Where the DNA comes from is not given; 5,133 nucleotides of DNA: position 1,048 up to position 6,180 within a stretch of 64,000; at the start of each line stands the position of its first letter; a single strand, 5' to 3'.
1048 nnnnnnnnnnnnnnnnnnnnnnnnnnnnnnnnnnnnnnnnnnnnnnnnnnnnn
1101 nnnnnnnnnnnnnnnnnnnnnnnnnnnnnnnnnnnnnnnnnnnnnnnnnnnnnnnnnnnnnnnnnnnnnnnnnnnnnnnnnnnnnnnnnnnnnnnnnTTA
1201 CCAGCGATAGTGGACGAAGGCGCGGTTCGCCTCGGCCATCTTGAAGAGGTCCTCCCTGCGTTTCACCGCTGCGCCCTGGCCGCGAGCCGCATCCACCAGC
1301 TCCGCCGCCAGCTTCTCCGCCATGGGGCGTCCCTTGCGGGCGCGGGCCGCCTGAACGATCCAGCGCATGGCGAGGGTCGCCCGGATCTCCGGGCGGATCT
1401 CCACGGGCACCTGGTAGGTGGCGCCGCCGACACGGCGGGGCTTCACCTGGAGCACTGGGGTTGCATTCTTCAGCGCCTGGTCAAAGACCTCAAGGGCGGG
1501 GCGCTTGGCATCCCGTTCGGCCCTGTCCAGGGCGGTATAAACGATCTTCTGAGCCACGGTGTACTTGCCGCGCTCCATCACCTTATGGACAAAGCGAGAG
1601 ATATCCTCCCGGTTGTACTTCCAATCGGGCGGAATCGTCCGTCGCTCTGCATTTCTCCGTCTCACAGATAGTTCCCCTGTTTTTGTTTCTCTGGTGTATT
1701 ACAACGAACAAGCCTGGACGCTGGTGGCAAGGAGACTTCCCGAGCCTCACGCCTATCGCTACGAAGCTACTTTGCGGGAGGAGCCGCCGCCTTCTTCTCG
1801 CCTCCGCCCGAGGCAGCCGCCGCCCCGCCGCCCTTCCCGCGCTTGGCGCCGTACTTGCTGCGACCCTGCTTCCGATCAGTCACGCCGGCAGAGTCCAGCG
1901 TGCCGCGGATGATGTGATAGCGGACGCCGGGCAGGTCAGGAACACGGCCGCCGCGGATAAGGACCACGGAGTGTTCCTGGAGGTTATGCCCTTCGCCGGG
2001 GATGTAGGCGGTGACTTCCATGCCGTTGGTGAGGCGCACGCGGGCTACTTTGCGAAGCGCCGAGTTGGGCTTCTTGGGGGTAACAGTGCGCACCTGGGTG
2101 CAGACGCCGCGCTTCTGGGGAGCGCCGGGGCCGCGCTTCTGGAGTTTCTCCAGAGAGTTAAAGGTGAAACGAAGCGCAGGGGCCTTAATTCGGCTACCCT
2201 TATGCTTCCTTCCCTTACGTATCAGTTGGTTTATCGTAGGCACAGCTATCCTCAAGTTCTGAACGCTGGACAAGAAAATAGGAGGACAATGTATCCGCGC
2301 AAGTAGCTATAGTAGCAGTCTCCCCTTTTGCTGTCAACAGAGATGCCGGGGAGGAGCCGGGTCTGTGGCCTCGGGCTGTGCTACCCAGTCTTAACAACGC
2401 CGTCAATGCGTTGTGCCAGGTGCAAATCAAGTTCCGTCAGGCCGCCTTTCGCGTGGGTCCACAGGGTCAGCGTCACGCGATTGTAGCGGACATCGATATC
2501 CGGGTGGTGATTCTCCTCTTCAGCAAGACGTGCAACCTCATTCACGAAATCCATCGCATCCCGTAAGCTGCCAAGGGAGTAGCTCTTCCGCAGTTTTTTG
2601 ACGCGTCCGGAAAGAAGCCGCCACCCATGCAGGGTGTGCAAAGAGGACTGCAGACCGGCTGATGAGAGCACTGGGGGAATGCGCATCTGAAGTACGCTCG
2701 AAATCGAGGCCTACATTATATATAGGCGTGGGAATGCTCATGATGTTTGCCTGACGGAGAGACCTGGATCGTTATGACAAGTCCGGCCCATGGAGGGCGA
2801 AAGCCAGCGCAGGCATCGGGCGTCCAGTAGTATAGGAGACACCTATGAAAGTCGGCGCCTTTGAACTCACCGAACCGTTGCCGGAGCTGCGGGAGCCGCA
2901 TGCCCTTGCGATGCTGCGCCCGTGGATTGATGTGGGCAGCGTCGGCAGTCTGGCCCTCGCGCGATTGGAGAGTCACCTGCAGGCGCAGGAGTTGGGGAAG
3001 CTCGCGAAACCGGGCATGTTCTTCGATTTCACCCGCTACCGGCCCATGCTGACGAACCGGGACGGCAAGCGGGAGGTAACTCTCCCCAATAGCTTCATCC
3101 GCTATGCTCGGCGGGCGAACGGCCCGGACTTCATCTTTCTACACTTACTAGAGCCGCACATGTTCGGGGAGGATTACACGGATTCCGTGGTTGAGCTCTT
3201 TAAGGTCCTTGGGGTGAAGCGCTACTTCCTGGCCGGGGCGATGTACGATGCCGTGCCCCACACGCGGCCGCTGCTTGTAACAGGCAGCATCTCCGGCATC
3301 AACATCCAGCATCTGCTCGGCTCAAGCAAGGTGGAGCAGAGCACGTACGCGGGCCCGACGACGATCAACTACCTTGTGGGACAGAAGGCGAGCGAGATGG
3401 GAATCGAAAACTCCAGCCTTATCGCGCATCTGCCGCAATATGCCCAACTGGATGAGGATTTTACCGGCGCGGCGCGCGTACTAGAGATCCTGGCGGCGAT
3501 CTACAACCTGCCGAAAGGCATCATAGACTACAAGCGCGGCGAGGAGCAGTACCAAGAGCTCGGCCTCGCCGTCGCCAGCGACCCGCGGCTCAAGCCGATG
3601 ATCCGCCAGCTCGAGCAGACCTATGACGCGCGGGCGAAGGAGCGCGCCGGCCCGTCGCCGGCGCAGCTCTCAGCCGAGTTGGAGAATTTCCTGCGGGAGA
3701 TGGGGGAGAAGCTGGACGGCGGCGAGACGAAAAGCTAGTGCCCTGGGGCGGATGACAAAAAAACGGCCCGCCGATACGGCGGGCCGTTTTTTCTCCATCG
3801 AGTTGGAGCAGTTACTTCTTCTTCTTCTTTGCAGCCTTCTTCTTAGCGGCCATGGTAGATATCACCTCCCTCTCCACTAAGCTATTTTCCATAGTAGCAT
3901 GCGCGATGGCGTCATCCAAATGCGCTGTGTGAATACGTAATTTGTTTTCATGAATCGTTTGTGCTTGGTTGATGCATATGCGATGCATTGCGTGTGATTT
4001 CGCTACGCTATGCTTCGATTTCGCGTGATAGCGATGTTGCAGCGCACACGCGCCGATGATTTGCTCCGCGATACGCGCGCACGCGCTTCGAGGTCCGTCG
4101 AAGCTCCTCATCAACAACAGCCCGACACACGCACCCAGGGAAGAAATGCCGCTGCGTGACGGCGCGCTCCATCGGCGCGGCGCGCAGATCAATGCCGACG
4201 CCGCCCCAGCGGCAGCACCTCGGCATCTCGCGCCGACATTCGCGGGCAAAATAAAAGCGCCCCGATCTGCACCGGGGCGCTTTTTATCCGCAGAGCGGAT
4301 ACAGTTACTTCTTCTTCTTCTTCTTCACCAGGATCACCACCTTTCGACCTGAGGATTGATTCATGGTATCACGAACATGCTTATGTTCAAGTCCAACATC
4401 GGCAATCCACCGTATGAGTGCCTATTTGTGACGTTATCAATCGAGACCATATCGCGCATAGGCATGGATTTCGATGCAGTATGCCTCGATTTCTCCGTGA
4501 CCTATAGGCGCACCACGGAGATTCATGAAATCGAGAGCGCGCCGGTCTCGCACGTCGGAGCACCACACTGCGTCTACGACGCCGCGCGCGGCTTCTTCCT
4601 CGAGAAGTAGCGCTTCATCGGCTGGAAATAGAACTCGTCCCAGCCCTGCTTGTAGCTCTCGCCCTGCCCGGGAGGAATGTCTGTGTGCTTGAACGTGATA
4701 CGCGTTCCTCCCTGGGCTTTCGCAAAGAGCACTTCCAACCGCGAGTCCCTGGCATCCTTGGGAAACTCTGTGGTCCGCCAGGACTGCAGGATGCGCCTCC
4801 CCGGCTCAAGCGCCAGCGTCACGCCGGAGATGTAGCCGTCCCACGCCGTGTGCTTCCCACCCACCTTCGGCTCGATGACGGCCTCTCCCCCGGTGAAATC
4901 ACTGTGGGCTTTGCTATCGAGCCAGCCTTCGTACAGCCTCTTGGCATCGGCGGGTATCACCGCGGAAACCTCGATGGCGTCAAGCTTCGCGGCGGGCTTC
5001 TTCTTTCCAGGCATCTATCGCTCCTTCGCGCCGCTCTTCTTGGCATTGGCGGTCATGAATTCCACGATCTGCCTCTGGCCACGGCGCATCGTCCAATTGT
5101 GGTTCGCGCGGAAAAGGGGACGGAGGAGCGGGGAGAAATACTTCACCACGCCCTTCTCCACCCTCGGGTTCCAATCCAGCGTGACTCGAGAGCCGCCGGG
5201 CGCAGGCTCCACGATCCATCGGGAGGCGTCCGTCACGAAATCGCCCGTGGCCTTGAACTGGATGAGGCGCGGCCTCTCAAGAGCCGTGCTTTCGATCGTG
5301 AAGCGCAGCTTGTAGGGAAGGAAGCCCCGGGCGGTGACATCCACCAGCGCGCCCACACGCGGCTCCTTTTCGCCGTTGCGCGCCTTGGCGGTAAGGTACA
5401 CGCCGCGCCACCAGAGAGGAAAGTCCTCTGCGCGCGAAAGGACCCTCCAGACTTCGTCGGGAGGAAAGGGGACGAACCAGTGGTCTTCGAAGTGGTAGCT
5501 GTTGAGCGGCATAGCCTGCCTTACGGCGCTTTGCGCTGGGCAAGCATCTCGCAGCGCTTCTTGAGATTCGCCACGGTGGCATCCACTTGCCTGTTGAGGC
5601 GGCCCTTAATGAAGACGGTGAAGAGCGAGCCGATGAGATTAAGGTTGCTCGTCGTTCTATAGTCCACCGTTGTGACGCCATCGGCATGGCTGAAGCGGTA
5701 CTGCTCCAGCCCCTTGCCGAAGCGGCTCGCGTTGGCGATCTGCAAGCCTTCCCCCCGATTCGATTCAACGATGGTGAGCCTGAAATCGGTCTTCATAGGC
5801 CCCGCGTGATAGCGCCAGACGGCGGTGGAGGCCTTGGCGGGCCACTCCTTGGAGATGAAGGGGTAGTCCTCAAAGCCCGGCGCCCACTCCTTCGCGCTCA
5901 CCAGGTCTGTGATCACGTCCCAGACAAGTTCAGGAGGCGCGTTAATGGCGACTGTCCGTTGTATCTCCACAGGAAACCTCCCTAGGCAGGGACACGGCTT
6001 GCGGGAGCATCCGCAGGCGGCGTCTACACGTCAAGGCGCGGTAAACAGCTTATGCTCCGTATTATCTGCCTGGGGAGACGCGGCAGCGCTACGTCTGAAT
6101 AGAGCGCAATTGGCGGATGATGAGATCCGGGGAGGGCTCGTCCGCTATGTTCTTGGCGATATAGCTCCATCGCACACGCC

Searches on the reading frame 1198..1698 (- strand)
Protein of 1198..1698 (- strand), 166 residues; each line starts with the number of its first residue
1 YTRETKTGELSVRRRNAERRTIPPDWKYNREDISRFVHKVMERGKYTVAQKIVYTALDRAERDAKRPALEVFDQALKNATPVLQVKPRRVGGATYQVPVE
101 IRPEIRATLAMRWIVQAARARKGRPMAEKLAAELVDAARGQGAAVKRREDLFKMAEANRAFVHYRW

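Call 33: search_protein_families(library=pfam, proteins=[window:1198-1698:-], max_evalue=0.001)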
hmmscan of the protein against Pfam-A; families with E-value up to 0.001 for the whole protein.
window:1198-1698:- (166 aa): 1 family
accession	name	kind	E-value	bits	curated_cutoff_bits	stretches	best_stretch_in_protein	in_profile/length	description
PF00177.27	Ribosomal_S7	-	4.1e-55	185.9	24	1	13-159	2-148/148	Ribosomal protein S7p/S5e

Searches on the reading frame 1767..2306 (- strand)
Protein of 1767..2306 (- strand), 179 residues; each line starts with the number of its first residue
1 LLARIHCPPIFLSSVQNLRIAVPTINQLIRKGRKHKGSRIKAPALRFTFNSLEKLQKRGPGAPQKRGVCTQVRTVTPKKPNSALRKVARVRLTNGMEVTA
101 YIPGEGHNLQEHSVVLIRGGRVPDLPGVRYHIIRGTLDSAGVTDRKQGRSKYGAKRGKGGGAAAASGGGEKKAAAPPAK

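Call 33: search_protein_families(library=pfam, proteins=[window:1767-2306:-], max_evalue=0.001)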
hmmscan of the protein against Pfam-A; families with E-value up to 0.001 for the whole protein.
window:1767-2306:- (179 aa): 1 family
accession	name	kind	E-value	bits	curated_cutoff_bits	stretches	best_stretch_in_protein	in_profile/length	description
PF00164.32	Ribosom_S12_S23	-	2.9e-38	130.4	22.3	1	61-156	10-107/110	Ribosomal protein S12/S23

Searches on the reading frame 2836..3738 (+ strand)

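Call 33: search_protein_families(library=pfam, proteins=[window:2836-3738:+], max_evalue=0.001)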
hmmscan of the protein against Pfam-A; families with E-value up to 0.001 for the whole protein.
window:2836-3738:+ (300 aa): 1 family
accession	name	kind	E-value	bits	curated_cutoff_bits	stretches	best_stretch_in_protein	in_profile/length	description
PF09754.15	PAC2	-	6.3e-29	101.8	25.8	1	27-226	2-194/215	PAC2 family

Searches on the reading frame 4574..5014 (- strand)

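Call 33: search_protein_families(library=pfam, proteins=[window:4574-5014:-], max_evalue=0.001)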
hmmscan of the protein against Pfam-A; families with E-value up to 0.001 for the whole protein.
window:4574-5014:- (146 aa): 1 family
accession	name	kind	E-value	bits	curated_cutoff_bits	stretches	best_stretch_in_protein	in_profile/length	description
PF08327.17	AHSA1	-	1.7e-16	61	22.1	1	22-137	2-124/125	Activator of Hsp90 ATPase homolog 1-like protein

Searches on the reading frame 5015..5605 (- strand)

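Call 33: search_protein_families(library=pfam, proteins=[window:5015-5605:-], max_evalue=0.001)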
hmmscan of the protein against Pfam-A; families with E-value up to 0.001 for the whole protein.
window:5015-5605:- (196 aa): 3 families
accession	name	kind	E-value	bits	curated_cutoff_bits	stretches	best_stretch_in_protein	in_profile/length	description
PF10604.15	Polyketide_cyc2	-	1.9e-10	41.6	27.4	1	44-166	9-127/142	Polyketide cyclase / dehydrase and lipid transport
PF03364.25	Polyketide_cyc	-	5.5e-07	30.3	23.4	1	45-166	1-115/126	Polyketide cyclase / dehydrase and lipid transport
PF08327.17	AHSA1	-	0.00024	21.8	22.1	1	47-150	2-101/125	Activator of Hsp90 ATPase homolog 1-like protein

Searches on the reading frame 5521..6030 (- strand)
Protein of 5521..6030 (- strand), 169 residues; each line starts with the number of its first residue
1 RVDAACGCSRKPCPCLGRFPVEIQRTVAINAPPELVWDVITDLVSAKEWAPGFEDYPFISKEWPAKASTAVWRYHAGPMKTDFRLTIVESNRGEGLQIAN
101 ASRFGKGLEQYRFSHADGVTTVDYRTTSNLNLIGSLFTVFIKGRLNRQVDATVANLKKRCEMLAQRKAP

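Call 33: search_protein_families(library=pfam, proteins=[window:5521-6030:-], max_evalue=0.001)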
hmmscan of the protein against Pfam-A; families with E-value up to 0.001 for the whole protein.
window:5521-6030:- (169 aa): 2 families
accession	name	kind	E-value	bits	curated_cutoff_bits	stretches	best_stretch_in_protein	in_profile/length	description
PF10604.15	Polyketide_cyc2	-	2.1e-15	57.7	27.4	1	21-161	2-142/142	Polyketide cyclase / dehydrase and lipid transport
PF03364.25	Polyketide_cyc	-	9.5e-05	23.1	23.4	1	29-94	1-63/126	Polyketide cyclase / dehydrase and lipid transport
